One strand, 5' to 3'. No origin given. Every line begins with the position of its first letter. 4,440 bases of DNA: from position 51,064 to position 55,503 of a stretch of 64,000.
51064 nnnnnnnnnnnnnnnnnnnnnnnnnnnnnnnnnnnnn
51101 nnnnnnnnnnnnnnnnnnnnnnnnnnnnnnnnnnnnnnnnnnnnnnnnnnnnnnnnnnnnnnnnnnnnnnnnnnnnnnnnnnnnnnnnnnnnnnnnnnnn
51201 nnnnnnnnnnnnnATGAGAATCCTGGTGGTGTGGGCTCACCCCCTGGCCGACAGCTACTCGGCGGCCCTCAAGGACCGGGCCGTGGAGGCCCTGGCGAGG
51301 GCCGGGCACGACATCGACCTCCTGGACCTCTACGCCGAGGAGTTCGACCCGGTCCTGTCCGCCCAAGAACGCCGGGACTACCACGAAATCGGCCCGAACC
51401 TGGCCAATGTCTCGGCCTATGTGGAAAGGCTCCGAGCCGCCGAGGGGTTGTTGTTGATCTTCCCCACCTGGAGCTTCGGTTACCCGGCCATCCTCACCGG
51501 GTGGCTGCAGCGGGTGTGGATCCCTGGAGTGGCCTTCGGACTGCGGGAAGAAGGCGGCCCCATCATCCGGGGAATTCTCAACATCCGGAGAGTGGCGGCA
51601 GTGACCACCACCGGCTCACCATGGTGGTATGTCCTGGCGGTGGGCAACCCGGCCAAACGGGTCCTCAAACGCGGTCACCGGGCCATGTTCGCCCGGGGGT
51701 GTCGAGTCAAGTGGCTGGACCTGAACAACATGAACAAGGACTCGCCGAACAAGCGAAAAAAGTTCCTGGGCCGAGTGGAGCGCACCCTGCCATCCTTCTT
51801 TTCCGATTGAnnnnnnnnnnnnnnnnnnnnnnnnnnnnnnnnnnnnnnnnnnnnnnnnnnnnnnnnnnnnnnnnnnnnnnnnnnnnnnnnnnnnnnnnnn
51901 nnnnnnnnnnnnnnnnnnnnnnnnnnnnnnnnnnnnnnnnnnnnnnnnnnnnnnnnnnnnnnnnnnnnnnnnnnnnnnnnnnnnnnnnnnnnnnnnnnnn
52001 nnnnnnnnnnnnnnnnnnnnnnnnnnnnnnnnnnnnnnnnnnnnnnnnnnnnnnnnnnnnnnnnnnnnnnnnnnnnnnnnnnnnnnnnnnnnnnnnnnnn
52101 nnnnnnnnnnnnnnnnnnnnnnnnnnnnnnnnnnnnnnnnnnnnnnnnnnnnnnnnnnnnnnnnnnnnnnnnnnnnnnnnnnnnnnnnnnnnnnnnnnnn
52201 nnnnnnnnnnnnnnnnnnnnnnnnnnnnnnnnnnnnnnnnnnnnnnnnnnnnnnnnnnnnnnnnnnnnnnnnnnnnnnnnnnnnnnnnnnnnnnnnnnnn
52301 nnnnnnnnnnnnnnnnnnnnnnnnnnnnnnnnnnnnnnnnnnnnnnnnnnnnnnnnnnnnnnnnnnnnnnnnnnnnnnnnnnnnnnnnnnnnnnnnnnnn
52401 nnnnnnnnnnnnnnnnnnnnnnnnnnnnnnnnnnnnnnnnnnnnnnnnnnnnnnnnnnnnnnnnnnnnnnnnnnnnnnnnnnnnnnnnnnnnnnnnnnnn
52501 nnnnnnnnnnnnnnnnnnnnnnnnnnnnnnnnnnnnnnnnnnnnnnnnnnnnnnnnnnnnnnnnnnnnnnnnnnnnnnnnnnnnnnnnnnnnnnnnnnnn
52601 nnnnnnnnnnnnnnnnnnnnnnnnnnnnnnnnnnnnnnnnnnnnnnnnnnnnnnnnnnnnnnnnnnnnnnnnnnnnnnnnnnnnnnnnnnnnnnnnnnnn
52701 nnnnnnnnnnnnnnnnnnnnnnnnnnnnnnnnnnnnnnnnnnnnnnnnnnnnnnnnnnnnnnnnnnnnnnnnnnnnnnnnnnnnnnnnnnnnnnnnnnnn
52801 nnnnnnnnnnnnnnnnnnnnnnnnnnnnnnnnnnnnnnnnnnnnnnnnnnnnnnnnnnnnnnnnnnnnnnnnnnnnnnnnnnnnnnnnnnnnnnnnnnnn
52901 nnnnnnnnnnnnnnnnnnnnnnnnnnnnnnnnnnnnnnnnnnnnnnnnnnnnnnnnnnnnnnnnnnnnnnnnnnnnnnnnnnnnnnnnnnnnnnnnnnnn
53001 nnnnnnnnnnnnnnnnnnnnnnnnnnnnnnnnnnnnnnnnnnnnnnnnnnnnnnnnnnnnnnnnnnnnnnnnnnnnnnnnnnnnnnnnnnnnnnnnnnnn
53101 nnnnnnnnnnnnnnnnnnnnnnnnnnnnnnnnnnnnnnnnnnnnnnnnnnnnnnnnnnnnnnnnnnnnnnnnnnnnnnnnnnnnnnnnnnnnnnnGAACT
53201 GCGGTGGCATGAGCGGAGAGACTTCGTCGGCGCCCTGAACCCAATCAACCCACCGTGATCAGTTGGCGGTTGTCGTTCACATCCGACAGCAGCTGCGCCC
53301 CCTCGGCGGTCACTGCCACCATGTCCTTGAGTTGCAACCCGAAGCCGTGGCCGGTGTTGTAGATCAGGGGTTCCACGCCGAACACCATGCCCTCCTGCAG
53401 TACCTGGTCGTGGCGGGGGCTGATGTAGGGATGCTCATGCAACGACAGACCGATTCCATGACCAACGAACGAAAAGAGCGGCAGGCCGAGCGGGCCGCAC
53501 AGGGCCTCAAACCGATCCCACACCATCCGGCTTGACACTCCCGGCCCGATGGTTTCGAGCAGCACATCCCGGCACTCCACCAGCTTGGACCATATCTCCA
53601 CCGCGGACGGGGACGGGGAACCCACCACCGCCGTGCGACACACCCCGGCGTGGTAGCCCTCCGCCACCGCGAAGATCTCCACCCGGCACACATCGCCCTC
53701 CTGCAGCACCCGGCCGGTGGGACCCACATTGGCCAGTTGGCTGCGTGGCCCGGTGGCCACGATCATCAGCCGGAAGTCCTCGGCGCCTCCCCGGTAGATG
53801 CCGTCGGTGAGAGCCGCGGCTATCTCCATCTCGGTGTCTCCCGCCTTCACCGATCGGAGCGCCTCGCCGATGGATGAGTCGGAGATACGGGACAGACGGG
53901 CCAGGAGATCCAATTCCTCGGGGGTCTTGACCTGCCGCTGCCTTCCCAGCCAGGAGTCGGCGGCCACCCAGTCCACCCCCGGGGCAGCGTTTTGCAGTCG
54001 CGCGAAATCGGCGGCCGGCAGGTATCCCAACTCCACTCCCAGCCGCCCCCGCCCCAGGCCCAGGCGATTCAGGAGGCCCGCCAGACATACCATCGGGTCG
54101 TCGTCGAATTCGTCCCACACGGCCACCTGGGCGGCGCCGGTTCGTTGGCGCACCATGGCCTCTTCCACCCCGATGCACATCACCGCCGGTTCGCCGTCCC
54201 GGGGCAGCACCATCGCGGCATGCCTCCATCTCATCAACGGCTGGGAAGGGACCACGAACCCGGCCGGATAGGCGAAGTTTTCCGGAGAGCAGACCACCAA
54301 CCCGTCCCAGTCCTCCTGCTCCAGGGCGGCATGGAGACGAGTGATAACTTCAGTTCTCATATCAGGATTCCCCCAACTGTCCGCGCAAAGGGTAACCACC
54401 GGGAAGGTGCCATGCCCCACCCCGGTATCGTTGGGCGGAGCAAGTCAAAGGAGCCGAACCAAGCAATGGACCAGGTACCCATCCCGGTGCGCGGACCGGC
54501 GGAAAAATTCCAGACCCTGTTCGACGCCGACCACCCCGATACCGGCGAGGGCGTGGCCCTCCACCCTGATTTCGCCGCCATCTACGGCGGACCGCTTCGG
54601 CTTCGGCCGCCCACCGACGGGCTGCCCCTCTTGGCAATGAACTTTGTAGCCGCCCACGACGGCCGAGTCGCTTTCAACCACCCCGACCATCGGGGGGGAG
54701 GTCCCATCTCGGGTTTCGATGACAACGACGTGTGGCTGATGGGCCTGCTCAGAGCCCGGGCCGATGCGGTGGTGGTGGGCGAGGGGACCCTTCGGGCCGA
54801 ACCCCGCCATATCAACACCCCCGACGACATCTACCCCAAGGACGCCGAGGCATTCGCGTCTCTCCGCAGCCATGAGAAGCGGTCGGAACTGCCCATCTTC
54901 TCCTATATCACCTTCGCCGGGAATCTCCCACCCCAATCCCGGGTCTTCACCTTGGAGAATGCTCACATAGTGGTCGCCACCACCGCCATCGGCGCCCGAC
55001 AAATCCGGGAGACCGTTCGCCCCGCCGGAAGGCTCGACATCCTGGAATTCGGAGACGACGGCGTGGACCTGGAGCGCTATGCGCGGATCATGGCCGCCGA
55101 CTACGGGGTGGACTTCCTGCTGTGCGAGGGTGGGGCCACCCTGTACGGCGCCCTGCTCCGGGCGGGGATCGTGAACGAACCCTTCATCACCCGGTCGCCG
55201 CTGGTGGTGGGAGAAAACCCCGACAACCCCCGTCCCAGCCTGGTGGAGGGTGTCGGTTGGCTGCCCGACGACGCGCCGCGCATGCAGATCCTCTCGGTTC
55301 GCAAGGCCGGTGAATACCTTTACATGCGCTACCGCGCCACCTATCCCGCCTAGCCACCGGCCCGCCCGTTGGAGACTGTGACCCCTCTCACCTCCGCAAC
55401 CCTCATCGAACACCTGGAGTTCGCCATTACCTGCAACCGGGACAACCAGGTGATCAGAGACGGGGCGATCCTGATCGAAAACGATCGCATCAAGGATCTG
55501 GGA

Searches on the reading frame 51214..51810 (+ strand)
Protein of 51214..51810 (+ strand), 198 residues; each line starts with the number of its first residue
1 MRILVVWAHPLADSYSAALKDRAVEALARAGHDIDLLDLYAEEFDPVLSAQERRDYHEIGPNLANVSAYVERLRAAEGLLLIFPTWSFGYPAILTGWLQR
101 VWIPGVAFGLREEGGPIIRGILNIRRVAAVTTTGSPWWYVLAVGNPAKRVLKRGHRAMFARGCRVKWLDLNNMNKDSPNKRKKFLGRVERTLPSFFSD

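Call 16: search_protein_families(library=pfam, proteins=[window:51214-51810:+], max_evalue=0.001)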
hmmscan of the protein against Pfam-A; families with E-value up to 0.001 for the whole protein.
window:51214-51810:+ (198 aa): 2 families
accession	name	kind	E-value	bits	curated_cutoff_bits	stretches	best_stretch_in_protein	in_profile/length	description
PF02525.22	Flavodoxin_2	-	9.3e-30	104.2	27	1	1-170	1-172/198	Flavodoxin-like fold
PF03358.20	FMN_red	-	9.3e-11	42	24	1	1-100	1-95/152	NADPH-dependent FMN reductase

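Call 22: search_protein_families(library=ncbifam, proteins=[window:51214-51810:+], max_evalue=0.001)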
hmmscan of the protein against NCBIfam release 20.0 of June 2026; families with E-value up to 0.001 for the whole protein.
window:51214-51810:+ (198 aa): 4 families
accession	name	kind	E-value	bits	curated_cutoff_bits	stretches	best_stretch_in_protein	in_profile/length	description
NF007280.0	PRK09739.1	equivalog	9.3e-26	90.7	162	1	1-110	4-114/199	NAD(P)H oxidoreductase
NF002370.0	PRK01355.1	subfamily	2.3e-07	30.5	143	1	3-141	4-144/199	FMN-dependent NADH-azoreductase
NF002044.1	PRK00871.1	equivalog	1.6e-06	27.6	210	1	3-169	1-142/170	glutathione-regulated potassium-efflux system oxidoreductase KefF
NF003430.0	PRK04930.1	equivalog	0.00012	21.5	240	0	3-113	8-99/184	glutathione-regulated potassium-efflux system ancillary protein KefG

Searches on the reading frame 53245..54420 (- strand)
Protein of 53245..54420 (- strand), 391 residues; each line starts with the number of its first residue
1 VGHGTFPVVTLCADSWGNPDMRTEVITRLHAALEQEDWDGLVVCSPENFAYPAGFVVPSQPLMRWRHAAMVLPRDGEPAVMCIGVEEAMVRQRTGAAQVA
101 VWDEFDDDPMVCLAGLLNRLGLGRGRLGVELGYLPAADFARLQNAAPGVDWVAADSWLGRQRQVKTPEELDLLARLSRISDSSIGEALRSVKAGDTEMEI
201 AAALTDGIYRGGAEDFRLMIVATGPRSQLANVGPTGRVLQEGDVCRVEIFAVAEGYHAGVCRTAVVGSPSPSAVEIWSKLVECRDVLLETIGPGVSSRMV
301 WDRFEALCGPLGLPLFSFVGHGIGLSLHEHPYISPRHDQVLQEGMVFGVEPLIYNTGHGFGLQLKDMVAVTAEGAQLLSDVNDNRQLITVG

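Call 16: search_protein_families(library=pfam, proteins=[window:53245-54420:-], max_evalue=0.001)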
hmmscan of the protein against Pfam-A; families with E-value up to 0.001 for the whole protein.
window:53245-54420:- (391 aa): 2 families
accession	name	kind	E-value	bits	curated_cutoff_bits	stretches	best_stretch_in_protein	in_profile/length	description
PF00557.29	Peptidase_M24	-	8e-38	130.7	23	1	174-372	4-208/208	Metallopeptidase family M24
PF01321.24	Creatinase_N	-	1.5e-13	51.8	22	1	26-164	2-128/128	Creatinase/Prolidase N-terminal domain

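Call 22: search_protein_families(library=ncbifam, proteins=[window:53245-54420:-], max_evalue=0.001)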
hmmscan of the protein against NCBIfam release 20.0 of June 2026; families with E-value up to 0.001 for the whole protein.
window:53245-54420:- (391 aa): 13 families
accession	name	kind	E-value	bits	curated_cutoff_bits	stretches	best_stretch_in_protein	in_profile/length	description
NF040821.1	dipep_PepQ_Arch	equivalog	4.4e-30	104.9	630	1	142-381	100-341/346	Xaa-Pro dipeptidase PepQ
NF007310.0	PRK09795.1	equivalog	2.9e-26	92.1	393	1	161-381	124-351/361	aminopeptidase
NF038259.1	ectoine_DoeA_2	exception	4.9e-25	88.1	575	1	25-382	17-380/386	ectoine hydrolase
NF011174.0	PRK14576.1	subfamily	6.6e-22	77.9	487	1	129-382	142-398/405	putative endopeptidase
NF011173.0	PRK14575.1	equivalog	2.9e-19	69.3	850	1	143-382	157-399/406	putative peptidase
NF011720.0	PRK15173.1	subfamily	3.5e-19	69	420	1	143-382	94-336/343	peptidase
TIGR02993.1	ectoine_eutD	equivalog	2e-17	63.4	613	1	26-382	15-384/391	ectoine hydrolase DoeA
TIGR00500.1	met_pdase_I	equivalog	9.3e-17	61.3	171.35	1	234-358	79-208/247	type I methionyl aminopeptidase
NF008970.0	PRK12318.1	equivalog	1.3e-11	44.3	267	1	234-357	121-247/291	methionyl aminopeptidase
NF043017.1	DimsulpropLyDddP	equivalog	1.2e-09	37.5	600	1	148-380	189-435/443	dimethylsulfonioproprionate lyase DddP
NF008131.0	PRK10879.1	equivalog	7.4e-09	34.9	465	1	147-300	159-311/438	Xaa-Pro aminopeptidase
NF009533.0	PRK12897.1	equivalog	5.4e-05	22.7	488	1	165-371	5-222/248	type I methionyl aminopeptidase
NF005583.0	PRK07281.1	equivalog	0.00063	19.1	445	0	318-357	196-238/286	methionyl aminopeptidase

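Call 34: search_solved_structures(query=window:53245-54420:-, max_evalue=1e-10)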
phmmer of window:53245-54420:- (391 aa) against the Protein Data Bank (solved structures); distinct sequences matched with E-value up to 1e-10: 39.
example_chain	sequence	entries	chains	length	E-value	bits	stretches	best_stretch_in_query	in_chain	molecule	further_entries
5cdl_A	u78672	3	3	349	9.4e-32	113.6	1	126-379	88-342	Proline dipeptidase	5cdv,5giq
5giu_A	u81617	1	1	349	9.4e-32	113.6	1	126-379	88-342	Proline dipeptidase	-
4ege_A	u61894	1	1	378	3.9e-31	111.5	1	30-378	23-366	Dipeptidase PepE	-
2zsg_A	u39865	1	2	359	1.6e-29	106.3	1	137-380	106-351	Aminopeptidase P, putative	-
1pv9_A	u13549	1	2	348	6.3e-28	101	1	151-380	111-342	Xaa-Pro dipeptidase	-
4fkc_A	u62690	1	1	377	8.8e-28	100.5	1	27-389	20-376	Xaa-Pro aminopeptidase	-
4rgz_A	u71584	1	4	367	9.9e-28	100.3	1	27-389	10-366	Xaa-Pro aminopeptidase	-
1wy2_A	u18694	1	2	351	1.7e-27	99.5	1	126-380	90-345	Xaa-Pro dipeptidase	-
3q6d_A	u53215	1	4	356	6.2e-26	94.4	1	122-379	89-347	Proline dipeptidase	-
5cnx_A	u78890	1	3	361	5.6e-24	88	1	162-379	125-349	Aminopeptidase YpdF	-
6xmr_A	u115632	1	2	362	5.8e-24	87.9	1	26-379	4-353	Aminopeptidase P family protein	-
7k3u_A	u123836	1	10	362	6.2e-24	87.8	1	26-379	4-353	Aminopeptidase P family protein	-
7n02_A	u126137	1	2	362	7.2e-24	87.6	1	26-379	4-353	Aminopeptidase P family protein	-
4zng_C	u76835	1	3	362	7.9e-24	87.5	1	26-379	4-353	Prolidase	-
1wn1_A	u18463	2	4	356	7.9e-22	80.9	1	99-374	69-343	dipeptidase | 356aa long hypothetical dipeptidase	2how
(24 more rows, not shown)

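Call 59: search_solved_structures(query=window:53245-54420:-, max_evalue=1e-25, show_alignments=2)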
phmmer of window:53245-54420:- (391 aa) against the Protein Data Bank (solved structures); distinct sequences matched with E-value up to 1e-25: 9.
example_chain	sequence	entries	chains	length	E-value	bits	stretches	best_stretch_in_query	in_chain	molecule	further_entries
5cdl_A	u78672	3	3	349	9.4e-32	113.6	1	126-379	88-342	Proline dipeptidase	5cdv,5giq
5giu_A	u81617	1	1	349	9.4e-32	113.6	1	126-379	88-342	Proline dipeptidase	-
4ege_A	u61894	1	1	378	3.9e-31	111.5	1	30-378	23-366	Dipeptidase PepE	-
2zsg_A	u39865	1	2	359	1.6e-29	106.3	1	137-380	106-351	Aminopeptidase P, putative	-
1pv9_A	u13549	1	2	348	6.3e-28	101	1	151-380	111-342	Xaa-Pro dipeptidase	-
4fkc_A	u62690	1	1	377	8.8e-28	100.5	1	27-389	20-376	Xaa-Pro aminopeptidase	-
4rgz_A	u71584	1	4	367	9.9e-28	100.3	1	27-389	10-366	Xaa-Pro aminopeptidase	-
1wy2_A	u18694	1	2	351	1.7e-27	99.5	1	126-380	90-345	Xaa-Pro dipeptidase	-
3q6d_A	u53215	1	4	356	6.2e-26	94.4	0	122-379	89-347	Proline dipeptidase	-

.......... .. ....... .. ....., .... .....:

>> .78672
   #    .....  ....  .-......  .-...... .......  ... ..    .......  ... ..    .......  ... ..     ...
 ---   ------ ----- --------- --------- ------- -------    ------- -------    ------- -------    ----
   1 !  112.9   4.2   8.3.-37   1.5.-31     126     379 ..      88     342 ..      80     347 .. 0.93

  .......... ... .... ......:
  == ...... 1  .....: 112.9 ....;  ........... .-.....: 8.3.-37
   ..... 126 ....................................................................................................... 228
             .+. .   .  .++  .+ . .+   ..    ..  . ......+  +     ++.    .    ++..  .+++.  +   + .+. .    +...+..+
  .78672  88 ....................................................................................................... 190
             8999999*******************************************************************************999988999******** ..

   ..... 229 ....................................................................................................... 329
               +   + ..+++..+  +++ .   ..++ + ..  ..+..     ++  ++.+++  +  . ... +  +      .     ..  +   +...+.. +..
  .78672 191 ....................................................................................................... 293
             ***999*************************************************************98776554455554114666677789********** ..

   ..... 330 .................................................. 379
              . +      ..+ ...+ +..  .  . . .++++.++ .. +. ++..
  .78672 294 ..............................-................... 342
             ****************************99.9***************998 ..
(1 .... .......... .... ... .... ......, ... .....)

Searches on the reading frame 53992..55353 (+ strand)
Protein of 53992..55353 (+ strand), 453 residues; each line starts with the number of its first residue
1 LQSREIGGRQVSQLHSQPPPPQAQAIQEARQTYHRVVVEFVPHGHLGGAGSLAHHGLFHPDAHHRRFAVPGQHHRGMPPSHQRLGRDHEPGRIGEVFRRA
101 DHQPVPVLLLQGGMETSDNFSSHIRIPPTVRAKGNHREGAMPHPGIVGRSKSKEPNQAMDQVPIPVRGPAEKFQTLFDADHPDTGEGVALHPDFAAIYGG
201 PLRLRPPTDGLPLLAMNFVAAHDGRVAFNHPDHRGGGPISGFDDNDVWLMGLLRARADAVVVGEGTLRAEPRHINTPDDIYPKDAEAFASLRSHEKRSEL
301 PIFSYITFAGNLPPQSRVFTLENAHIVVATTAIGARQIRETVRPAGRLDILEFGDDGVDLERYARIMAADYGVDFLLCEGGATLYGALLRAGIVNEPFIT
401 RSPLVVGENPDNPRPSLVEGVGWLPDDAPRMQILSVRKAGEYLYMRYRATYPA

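Call 17: search_protein_families(library=pfam, proteins=[window:53992-55353:+], max_evalue=0.001)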
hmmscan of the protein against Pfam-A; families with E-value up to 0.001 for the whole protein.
window:53992-55353:+ (453 aa): 1 family
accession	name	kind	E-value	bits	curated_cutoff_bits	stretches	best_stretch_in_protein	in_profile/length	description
PF01872.23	RibD_C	-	1.9e-15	57.6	24.1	1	214-440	3-192/197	RibD C-terminal domain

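Call 22: search_protein_families(library=ncbifam, proteins=[window:53992-55353:+], max_evalue=0.001)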
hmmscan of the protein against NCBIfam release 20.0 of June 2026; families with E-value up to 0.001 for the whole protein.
window:53992-55353:+ (453 aa): 7 families
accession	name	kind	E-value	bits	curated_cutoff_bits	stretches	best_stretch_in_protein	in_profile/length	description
NF010663.0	PRK14059.1-1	equivalog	9.2e-17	61.2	184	1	217-448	33-250/253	pyrimidine reductase family protein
TIGR01508.1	rib_reduct_arch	equivalog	3.7e-16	59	186.45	1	217-446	6-207/210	2,5-diamino-6-(ribosylamino)-4(3H)-pyrimidinone 5'-phosphate reductase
NF010664.0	PRK14059.1-2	equivalog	1e-14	54.8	226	1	244-447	63-253/257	pyrimidine reductase family protein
NF010665.0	PRK14059.1-4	equivalog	1.2e-12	47.7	274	1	214-447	43-257/260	pyrimidine reductase family protein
TIGR00227.1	ribD_Cterm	domain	1.1e-11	44.7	150.15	1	212-447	3-214/216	riboflavin-specific deaminase C-terminal domain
NF008052.0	PRK10786.1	equivalog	6.7e-05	21.8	500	1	210-447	145-364/367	bifunctional diaminohydroxyphosphoribosylaminopyrimidine deaminase/5-amino-6-(5-phosphoribosylamino)uracil reductase RibD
TIGR00326.1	eubact_ribD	equivalog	0.00067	19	156.35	1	252-440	176-337/343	bifunctional diaminohydroxyphosphoribosylaminopyrimidine deaminase/5-amino-6-(5-phosphoribosylamino)uracil reductase RibD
